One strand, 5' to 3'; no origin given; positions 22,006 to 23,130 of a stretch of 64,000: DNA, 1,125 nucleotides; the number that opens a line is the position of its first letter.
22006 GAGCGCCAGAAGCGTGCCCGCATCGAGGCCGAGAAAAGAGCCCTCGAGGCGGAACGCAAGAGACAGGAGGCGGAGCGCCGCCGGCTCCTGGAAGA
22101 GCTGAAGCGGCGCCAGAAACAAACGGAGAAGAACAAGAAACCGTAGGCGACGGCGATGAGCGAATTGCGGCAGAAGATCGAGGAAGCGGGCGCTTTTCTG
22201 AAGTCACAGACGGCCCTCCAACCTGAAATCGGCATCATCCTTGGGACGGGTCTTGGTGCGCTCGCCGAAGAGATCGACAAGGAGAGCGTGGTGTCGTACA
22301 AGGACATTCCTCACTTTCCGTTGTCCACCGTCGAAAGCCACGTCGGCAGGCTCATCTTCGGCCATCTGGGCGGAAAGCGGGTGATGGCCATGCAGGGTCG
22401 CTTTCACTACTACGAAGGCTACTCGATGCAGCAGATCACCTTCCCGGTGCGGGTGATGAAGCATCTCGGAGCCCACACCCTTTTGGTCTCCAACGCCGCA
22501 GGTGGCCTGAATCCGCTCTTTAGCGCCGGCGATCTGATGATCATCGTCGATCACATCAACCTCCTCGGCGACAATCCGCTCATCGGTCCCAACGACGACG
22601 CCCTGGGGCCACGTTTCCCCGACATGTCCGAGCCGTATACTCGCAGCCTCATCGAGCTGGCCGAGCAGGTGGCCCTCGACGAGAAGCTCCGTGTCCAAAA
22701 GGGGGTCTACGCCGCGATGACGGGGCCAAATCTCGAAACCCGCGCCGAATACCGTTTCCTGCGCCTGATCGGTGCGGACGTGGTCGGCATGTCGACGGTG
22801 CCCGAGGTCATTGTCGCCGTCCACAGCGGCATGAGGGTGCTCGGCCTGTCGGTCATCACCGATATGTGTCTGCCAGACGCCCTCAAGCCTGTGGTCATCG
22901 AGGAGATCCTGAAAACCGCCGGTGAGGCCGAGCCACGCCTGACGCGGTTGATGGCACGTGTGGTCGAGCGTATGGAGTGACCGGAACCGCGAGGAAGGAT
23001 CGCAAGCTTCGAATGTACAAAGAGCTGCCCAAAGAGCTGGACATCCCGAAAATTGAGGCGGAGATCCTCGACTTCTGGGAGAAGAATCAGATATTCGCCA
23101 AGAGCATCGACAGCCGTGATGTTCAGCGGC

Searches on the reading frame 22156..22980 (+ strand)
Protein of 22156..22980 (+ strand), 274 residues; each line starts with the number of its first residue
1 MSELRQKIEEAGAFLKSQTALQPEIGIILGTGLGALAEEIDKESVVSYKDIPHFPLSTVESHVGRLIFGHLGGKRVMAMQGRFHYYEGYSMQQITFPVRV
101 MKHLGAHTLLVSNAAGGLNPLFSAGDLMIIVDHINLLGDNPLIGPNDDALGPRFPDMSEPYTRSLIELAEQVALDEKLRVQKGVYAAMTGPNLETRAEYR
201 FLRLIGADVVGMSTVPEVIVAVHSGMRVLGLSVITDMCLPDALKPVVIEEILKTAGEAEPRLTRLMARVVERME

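Call 70: search_protein_families(library=pfam, proteins=[window:22156-22980:+], max_evalue=0.00001)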
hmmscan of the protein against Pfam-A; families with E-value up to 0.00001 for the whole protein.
window:22156-22980:+ (274 aa): 1 family
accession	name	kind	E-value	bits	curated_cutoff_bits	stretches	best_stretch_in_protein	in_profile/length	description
PF01048.26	PNP_UDP_1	-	4.5e-57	193.6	25.1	1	24-271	1-233/233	Phosphorylase superfamily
